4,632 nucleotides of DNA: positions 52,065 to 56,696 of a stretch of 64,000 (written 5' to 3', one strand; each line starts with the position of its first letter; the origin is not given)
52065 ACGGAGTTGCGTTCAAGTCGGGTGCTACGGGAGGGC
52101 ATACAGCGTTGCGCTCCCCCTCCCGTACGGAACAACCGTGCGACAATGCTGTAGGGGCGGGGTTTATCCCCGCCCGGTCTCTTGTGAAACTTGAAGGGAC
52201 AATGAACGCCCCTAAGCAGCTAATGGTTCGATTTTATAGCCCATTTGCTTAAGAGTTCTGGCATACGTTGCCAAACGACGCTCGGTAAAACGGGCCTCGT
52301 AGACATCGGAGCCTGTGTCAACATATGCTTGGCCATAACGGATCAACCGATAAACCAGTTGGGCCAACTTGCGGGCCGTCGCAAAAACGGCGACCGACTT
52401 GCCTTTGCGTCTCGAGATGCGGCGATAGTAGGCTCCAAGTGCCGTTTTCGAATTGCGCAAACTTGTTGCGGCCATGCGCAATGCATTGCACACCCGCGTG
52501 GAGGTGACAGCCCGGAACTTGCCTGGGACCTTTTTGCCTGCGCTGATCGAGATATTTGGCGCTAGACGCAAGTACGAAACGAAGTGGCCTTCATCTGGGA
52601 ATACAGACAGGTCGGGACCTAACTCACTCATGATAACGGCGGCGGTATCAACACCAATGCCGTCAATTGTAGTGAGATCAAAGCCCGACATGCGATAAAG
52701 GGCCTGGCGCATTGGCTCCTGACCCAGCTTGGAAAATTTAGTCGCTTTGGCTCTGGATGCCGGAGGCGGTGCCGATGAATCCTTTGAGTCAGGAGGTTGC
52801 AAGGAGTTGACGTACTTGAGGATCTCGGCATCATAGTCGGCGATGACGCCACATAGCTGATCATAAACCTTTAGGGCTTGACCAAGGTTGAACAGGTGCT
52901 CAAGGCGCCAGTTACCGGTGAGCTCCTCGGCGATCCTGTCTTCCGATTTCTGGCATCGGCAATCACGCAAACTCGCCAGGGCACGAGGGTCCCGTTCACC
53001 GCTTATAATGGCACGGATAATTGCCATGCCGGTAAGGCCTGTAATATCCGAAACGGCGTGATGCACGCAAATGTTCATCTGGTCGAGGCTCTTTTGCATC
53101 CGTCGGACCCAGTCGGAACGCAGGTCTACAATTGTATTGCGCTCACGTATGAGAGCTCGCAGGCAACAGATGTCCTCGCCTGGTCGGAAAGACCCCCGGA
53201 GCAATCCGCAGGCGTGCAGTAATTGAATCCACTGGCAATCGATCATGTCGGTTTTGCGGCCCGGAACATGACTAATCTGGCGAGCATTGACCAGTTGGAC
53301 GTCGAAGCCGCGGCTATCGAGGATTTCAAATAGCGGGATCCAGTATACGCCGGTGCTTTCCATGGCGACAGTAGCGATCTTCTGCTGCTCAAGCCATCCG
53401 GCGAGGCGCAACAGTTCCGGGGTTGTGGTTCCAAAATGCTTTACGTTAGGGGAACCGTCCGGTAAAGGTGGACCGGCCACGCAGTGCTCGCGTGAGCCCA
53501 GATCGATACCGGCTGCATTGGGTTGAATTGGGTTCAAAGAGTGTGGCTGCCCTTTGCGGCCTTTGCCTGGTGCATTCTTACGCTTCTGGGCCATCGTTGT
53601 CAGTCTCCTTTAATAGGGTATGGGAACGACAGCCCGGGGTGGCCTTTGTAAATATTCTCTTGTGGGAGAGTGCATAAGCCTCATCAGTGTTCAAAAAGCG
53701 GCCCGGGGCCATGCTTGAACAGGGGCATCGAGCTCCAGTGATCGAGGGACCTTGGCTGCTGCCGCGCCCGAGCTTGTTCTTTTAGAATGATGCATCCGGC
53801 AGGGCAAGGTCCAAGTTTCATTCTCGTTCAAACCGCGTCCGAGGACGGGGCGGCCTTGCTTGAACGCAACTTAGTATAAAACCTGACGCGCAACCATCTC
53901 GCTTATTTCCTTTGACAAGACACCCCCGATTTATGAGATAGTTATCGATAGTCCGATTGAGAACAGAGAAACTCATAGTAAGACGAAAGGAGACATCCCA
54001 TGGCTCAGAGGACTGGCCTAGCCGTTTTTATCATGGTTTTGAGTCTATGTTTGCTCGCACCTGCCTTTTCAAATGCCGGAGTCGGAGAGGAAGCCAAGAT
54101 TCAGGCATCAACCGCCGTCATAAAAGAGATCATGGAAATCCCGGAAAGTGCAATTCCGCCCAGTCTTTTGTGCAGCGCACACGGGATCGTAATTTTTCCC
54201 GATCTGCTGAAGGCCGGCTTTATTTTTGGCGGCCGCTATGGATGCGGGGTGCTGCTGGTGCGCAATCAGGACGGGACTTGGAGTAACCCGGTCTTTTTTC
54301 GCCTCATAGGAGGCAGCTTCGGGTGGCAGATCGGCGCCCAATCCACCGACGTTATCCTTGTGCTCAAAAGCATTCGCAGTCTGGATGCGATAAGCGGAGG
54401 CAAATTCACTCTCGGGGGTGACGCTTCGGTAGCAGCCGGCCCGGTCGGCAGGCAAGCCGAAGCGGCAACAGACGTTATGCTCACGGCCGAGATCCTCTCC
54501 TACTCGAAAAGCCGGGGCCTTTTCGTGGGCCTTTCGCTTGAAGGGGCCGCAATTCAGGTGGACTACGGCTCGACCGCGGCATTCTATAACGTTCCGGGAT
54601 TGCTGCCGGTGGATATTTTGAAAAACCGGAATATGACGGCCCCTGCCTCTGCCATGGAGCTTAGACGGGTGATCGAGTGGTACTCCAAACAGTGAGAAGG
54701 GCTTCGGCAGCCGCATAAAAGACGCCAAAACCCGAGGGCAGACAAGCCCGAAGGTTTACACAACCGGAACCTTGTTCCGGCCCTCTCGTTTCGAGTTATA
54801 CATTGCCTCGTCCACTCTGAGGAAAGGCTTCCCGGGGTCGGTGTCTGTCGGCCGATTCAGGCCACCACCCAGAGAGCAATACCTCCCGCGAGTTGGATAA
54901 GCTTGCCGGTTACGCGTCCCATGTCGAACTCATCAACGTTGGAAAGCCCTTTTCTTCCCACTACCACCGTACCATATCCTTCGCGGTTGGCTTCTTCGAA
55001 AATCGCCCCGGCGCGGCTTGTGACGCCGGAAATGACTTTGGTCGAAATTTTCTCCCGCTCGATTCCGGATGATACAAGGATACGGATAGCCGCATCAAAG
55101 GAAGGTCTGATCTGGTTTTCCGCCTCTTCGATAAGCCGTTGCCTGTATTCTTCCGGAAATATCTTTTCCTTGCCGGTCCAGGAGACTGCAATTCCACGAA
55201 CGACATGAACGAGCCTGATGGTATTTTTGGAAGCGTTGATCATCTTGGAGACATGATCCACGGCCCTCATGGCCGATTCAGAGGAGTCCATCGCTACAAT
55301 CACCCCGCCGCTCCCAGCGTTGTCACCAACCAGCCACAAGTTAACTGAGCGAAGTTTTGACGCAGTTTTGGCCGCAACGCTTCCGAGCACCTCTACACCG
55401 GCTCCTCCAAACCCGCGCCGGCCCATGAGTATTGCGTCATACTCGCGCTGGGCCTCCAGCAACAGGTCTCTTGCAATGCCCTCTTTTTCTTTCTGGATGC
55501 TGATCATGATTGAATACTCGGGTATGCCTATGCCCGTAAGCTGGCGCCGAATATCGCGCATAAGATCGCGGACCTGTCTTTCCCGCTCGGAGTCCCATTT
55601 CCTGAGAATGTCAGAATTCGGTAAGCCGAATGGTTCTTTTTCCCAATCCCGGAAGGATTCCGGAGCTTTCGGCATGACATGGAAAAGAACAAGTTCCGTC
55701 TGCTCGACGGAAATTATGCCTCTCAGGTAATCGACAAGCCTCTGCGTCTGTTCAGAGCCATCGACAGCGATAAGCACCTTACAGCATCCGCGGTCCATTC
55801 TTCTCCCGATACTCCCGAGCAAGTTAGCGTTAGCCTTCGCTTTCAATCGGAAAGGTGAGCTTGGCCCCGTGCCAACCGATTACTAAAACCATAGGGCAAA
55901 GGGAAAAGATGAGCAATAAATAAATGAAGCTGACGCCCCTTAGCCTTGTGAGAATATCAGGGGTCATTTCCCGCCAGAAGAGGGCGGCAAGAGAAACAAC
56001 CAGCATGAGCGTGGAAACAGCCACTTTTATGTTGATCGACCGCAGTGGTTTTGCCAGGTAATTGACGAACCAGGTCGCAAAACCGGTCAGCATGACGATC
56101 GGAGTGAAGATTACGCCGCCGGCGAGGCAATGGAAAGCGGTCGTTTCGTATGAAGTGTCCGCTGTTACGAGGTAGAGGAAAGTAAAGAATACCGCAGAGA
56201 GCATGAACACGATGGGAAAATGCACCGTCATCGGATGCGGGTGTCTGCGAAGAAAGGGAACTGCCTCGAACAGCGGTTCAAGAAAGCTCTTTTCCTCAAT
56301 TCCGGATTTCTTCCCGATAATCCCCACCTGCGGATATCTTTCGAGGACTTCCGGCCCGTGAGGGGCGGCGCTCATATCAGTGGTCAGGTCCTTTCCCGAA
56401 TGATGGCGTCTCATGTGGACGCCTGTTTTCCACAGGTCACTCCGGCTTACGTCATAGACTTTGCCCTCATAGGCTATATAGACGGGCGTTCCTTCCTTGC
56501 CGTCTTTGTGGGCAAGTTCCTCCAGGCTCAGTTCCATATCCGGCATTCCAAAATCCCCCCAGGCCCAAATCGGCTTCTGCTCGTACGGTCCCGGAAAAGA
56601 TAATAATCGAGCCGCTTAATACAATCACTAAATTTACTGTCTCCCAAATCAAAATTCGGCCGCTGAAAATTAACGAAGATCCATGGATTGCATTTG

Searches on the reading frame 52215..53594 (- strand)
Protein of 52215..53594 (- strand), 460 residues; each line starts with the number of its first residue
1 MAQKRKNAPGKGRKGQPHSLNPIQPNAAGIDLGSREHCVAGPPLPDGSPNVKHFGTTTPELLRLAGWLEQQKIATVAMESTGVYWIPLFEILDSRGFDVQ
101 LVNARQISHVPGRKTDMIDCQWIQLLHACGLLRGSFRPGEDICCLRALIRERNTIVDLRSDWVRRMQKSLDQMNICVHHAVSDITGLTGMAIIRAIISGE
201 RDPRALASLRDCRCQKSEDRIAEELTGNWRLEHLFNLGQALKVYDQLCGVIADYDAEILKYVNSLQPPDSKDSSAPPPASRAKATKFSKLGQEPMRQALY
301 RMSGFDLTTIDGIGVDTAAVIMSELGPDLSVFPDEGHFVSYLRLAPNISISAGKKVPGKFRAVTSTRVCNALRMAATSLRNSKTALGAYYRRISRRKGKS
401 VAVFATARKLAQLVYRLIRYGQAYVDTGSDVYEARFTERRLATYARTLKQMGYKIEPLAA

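Call 67: search_protein_families(library=pfam, proteins=[window:52215-53594:-], max_evalue=0.0001)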
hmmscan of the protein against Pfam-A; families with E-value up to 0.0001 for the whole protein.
window:52215-53594:- (460 aa): 2 families
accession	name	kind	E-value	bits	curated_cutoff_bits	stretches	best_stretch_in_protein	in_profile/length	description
PF01548.23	DEDD_Tnp_IS110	-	9.2e-20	71.4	29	1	28-174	1-154/155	Transposase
PF02371.22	Transposase_20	-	5e-13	49.7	21.3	1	307-390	4-86/87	Transposase IS116/IS110/IS902 family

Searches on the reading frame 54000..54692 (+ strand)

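Call 67: search_protein_families(library=pfam, proteins=[window:54000-54692:+], max_evalue=0.0001)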
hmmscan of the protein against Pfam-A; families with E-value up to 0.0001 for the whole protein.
window:54000-54692:+ (231 aa): 1 family
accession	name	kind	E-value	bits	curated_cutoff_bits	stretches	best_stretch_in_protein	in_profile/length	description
PF04366.17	Ysc84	-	6.7e-37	126.5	25.1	1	104-226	2-125/127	Las17-binding protein actin regulator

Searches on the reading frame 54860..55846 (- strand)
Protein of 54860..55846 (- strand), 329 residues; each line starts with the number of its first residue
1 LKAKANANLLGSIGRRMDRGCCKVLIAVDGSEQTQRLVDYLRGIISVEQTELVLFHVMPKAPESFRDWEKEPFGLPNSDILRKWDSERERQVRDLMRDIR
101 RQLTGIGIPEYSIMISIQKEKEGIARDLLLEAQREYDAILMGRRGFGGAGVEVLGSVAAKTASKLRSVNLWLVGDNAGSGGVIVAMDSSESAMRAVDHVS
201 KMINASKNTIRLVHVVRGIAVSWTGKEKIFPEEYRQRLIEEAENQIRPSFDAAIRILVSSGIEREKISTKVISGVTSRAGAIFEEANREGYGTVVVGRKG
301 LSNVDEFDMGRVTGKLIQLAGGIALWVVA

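Call 67: search_protein_families(library=pfam, proteins=[window:54860-55846:-], max_evalue=0.0001)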
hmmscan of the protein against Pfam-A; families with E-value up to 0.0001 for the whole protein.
window:54860-55846:- (329 aa): 1 family
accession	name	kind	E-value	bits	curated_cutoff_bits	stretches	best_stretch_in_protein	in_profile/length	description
PF00582.32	Usp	-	8.8e-23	81.8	24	2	182-320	5-133/141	Universal stress protein family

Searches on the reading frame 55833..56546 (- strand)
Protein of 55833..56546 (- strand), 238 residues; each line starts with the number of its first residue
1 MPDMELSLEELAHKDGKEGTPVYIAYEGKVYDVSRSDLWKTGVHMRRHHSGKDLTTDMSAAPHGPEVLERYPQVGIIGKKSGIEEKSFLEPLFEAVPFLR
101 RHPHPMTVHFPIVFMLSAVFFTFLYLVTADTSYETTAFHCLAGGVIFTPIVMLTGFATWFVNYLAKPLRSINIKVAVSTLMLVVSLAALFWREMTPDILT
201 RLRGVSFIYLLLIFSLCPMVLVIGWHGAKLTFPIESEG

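Call 67: search_protein_families(library=pfam, proteins=[window:55833-56546:-], max_evalue=0.0001)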
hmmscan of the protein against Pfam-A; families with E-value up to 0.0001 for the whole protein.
window:55833-56546:- (238 aa): 2 families
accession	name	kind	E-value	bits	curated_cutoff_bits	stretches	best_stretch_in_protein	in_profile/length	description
PF09990.14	DUF2231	-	1.6e-15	57.8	26.4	1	104-232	5-131/139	Predicted membrane protein (DUF2231)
PF00173.33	Cyt-b5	-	3.8e-08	33.7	23.7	1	8-73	2-66/74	Cytochrome b5-like Heme/Steroid binding domain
